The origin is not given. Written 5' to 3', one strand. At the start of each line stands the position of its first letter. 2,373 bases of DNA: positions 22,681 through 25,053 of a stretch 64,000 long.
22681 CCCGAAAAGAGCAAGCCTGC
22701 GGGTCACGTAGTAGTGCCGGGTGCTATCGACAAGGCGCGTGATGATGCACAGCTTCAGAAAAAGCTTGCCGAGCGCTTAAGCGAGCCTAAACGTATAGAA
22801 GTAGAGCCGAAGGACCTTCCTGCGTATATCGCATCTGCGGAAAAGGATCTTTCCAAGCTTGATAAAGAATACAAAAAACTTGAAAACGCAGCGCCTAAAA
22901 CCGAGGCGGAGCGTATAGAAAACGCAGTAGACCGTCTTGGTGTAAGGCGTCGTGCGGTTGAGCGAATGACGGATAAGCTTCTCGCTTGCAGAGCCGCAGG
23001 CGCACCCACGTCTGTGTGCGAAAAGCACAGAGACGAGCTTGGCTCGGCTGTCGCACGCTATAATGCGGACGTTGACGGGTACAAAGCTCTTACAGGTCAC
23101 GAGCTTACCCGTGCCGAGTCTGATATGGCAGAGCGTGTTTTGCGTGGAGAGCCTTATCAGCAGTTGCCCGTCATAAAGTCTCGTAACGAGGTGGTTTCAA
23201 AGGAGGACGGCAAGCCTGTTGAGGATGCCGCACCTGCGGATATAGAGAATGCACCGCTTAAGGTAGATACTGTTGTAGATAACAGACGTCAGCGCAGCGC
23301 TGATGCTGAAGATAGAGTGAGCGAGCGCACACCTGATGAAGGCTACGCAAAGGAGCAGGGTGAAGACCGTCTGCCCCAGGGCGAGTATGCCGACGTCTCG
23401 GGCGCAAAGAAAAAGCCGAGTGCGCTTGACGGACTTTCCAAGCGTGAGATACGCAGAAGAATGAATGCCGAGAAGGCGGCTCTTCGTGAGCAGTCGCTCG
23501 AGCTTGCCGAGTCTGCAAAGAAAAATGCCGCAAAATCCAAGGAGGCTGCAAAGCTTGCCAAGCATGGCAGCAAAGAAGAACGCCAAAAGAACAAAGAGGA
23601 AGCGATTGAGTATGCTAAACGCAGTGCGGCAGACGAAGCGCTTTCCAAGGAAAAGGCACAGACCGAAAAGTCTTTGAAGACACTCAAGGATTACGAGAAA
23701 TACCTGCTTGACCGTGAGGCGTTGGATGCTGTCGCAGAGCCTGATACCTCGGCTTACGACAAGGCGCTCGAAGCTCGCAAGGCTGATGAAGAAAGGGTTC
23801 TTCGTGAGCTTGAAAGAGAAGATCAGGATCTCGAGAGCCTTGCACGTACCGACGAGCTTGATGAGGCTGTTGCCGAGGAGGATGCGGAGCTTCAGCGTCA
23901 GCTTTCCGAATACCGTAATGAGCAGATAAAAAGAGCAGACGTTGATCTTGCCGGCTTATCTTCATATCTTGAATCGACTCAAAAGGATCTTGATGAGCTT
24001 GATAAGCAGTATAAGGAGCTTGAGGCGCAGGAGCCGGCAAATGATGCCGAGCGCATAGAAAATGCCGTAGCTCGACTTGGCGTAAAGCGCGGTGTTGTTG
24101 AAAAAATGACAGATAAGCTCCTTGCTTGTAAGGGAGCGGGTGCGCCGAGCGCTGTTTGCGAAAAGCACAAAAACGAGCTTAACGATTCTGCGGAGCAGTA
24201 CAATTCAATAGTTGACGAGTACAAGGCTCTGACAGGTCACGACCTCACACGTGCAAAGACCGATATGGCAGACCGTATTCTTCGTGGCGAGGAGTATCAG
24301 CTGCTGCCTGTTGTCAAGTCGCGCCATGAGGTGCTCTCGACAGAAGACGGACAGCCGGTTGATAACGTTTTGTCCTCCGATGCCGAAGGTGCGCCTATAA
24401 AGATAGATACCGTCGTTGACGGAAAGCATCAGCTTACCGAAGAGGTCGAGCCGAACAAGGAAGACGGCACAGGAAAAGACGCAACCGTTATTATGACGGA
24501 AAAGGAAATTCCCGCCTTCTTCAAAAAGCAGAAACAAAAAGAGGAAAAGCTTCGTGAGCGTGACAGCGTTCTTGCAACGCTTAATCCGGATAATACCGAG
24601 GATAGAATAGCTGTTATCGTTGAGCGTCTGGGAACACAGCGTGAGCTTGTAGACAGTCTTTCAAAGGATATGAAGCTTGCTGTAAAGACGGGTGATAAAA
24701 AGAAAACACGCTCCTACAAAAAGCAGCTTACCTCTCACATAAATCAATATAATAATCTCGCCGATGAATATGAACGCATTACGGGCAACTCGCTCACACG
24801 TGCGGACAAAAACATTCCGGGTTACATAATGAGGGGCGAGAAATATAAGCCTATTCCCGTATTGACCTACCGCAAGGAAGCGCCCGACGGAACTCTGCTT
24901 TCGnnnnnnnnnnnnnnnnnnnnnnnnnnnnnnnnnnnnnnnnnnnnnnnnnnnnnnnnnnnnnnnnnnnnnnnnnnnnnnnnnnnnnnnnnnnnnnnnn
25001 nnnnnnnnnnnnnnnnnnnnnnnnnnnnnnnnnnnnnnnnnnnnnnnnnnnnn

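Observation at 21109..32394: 11.3-kb single ORF encoding a 3,761-aa tail-anchored, hyper-charged helical giant protein with no recognisable family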

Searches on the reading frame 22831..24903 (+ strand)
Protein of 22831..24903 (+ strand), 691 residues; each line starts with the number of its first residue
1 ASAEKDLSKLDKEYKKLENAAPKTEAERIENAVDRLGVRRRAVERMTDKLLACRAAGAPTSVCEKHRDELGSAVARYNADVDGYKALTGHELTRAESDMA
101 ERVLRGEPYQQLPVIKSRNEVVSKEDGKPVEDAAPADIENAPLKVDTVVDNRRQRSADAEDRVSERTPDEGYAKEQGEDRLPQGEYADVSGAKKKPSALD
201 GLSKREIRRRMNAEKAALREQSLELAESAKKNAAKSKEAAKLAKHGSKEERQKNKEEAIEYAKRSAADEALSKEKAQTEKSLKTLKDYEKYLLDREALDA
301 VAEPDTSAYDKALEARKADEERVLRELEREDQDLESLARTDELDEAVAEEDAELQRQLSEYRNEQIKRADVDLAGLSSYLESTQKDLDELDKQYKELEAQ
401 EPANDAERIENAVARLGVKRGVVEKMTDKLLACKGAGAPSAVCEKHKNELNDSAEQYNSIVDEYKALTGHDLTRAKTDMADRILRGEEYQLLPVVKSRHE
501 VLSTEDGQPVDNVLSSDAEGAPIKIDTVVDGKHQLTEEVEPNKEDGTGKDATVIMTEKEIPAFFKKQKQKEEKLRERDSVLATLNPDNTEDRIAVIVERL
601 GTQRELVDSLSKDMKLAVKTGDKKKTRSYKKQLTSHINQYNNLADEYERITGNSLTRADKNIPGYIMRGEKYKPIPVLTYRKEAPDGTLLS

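Call 77: search_protein_families(library=padloc, proteins=[window:22831-24903:+], max_evalue=0.01)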
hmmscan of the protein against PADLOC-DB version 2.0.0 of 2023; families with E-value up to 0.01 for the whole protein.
window:22831-24903:+ (691 aa): 0 families

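Call 78: search_protein_families(library=pfam, proteins=[window:22831-24903:+], max_evalue=1)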
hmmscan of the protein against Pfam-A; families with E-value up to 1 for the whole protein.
window:22831-24903:+ (691 aa): 2 families
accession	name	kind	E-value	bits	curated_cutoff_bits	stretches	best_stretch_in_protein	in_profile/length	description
PF16509.11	KORA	-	0.06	14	26.7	0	30-56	34-60/84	TrfB plasmid transcriptional repressor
PF17760.6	UvrA_inter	-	0.28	11.5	23.3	0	587-622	65-100/109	UvrA interaction domain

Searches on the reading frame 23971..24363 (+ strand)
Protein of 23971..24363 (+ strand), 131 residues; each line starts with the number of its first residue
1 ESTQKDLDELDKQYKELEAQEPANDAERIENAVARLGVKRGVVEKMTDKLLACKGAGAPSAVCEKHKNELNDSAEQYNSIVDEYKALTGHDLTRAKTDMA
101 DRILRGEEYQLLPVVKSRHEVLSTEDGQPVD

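Call 45: search_solved_structures(query=A1, max_evalue=10)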
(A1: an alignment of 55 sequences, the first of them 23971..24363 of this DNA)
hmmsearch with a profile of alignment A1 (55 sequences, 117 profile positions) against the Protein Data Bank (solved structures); distinct sequences matched with E-value up to 10: 53.
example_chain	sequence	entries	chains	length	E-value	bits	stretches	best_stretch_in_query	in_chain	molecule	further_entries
5iww_D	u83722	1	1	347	0.023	17.7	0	62-83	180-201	PLS9-PPR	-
1fyh_A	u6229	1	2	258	0.073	16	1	14-64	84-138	Interferon gamma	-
1eku_A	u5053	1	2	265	0.096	15.6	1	14-49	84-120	Interferon gamma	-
9hvg_A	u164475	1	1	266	0.097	15.6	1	26-87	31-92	Kemp Elimination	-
2zw2_A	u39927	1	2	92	0.14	15.1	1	38-81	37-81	Putative uncharacterized protein STS178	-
8owi_A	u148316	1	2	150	0.16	14.9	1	2-62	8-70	Centromere-associated protein E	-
8xap_A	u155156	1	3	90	0.23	14.4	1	33-81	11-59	DNA binding protein alba-1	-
9nr3_A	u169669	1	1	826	0.48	13.4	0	64-99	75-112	DNA damage-binding protein 1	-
9oty_A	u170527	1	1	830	0.48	13.4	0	64-99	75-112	DNA damage-binding protein 1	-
12bp_Y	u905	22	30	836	0.49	13.3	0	64-99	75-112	DNA damage-binding protein 1 | DNA damage-binding protein 1,DNA damage-binding protein 1 | DDB1deltaBPB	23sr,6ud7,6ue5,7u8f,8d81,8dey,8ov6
9dww_D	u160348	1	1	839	0.49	13.3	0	64-99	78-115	DNA damage-binding protein 1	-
6td3_A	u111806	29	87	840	0.5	13.3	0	64-99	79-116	DNA damage-binding protein 1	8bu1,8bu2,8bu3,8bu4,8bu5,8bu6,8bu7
7zn7_A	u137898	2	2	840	0.5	13.3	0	64-99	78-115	DNA damage-binding protein 1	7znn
9ouk_A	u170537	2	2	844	0.5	13.3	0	64-99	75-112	DNA damage-binding protein 1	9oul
10dw_B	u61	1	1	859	0.51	13.3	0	64-99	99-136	DNA damage-binding protein 1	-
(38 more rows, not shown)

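Call 50: predict_structure(alignment_id=A1)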
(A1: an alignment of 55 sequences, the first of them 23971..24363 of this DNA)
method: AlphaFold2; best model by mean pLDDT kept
length: 131 residues; sequences in the alignment: 55
mean_pLDDT: 91.6   pTM: 0.81
mean pLDDT of the five models: 91.6, 90.4, 89.9, 89.7, 89.7
residues with pLDDT >= 90: 113; 70-90: 5; 50-70: 12; < 50: 1
segments of 3 or more residues with pLDDT < 50: none
pLDDT, mean of each block of 10 residues (from residue 1): 93 97 96 97 97 97 97 97 97 96 96 80 54 56
secondary structure, 60 per line:
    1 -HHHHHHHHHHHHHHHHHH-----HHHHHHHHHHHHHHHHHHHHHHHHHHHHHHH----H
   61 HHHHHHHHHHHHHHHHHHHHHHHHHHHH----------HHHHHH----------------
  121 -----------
elements in order: H2-19 H25-55 H60-88 H99-104
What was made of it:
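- On Spectrin-like repeat proteins (spectrin, alpha-actinin, EzrA): The module A model has three helices (2-19, 25-55, 60-88) at pLDDT 91.6 (call 50).
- Module A model: pLDDT 91.6, pTM 0.81, three helices (call 50).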

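Call 53: fold_search(model_id=the predicted structure, library=pdb)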
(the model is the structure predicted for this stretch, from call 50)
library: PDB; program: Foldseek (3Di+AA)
matches with E <= 10: 127; with E <= 0.001: 0
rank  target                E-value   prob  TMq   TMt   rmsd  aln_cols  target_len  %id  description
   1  5k58_A                5.3e-01  0.47  0.34  0.26   7.4       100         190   18  Structure of the K. pneumonia SlmA-DNA complex bound to the C-terminal of the cell division protein FtsZ (released 2016-06-22)
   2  3nxc                  9.4e-01  0.23  0.28  0.23   7.9       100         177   18  Molecular mechanism by which the Escherichia coli nucleoid occlusion factor, SlmA, keeps cytokinesis in check (released 2011-02-23)
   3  4gck_A                1.6e+00  0.28  0.35  0.27   7.4       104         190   17  structure of no-dna complex (released 2013-06-19)
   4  5hbu_A                1.7e+00  0.16  0.29  0.23   7.8       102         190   16  Structure of the E. coli nucleoid occlusion protein SlmA bound to DNA and the C-terminal tail of the cytoskeletal cell (released 2016-04-13)
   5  5lg4_A                2.2e+00  0.18  0.31  0.24   7.1        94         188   16  Crystal structure of the Sec3/Sso2 complex at 2.9 angstrom resolution (released 2017-02-08)
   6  8g9k_B                2.3e+00  0.14  0.25  0.18  15.0       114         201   11  Geometrically programmable nanomaterial construction using regularized protein building blocks (released 2024-03-13)
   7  4jeh_B                2.3e+00  0.08  0.26  0.19  16.2       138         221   12  Crystal Structure of Munc18a and Syntaxin1 lacking N-peptide complex (released 2013-07-17)
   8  7q83_B                2.5e+00  0.12  0.32  0.28  10.0       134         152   13  Crystal structure of S. cerevisiae Sso2 in complex with the pleckstrin homology domain of Sec3 (released 2022-08-31)
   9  4gck_B                2.7e+00  0.18  0.35  0.27   7.4       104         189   17  structure of no-dna complex (released 2013-06-19)
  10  8zah_A                2.7e+00  0.18  0.33  0.20  11.6       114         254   15  Crystal structure of the channel protein CorA from Campylobacter jejuni (released 2024-06-19)
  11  8xyv_B                2.8e+00  0.90  0.58  0.76   2.3        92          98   15  De novo designed protein 0705-5 (released 2024-10-02)
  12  8gjg_A                2.8e+00  0.54  0.51  0.42   8.2       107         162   13  De novo design of high-affinity protein binders to bioactive helical peptides (released 2024-01-10)
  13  6e40_D                2.8e+00  0.28  0.35  0.14  12.2        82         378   11  Crystal structure of the indoleamine 2,3-dioxygenase 1 (IDO1) in complexed with ferric heme and Epacadostat (released 2018-11-14)
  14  7m7d_B                2.8e+00  0.23  0.33  0.13  12.4        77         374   12  Crystal structure of the indoleamine 2,3-dioxygenagse 1 (IDO1) complexed with IACS-8968 (released 2021-09-01)
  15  4epz                  2.8e+00  0.08  0.22  0.19  15.7       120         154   12  Crystal structure of a transcription anti-terminator antagonist UpxZ (BACUNI_04315) from Bacteroides uniformis ATCC 8492 (released 2012-07-11)
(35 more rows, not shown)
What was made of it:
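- On Spectrin-like repeat proteins (spectrin, alpha-actinin, EzrA): Foldseek against PDB: the dystrophin spectrin repeat 3uun_B scores E 4.5, TM 0.38, RMSD 11 Å (call 53).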
